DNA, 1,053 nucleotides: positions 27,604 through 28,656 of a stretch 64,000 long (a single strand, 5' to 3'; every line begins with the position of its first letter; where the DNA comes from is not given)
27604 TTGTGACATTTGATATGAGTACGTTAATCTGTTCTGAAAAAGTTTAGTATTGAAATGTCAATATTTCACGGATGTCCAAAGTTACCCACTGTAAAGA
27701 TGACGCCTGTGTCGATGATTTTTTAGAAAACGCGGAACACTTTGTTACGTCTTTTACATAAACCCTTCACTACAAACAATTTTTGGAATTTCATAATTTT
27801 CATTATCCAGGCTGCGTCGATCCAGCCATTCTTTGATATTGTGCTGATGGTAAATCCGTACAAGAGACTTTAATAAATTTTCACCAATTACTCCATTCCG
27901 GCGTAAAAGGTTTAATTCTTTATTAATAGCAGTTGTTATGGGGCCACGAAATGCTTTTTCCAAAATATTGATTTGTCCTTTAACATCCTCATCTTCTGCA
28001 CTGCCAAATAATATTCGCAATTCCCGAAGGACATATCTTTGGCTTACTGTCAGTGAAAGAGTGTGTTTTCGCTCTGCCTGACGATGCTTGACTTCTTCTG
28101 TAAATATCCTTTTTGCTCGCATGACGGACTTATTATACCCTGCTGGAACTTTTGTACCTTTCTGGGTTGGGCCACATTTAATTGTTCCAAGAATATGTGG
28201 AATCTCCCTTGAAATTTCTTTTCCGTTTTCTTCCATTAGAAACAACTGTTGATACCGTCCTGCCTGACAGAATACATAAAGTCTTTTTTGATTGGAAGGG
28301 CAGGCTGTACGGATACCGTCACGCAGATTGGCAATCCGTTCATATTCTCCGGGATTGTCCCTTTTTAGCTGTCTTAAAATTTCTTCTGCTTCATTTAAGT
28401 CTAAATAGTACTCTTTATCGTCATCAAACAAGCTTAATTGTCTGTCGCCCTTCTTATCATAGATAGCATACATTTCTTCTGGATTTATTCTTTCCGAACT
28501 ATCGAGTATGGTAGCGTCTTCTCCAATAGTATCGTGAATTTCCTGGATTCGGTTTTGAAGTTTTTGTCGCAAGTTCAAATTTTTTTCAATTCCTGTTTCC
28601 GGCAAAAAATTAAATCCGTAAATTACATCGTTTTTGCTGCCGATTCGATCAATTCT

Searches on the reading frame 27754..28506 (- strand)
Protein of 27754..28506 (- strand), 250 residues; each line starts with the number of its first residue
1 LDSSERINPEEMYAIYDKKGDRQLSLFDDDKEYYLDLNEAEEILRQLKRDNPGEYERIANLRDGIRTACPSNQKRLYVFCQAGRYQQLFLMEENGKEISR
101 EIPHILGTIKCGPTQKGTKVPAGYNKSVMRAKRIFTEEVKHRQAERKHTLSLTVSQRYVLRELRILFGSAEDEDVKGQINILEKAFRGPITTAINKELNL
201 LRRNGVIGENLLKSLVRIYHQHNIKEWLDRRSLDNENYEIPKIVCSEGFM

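Call 102: search_solved_structures(query=window:27754-28506:-, max_evalue=1)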
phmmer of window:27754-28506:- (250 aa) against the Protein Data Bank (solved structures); distinct sequences matched with E-value up to 1: 0.
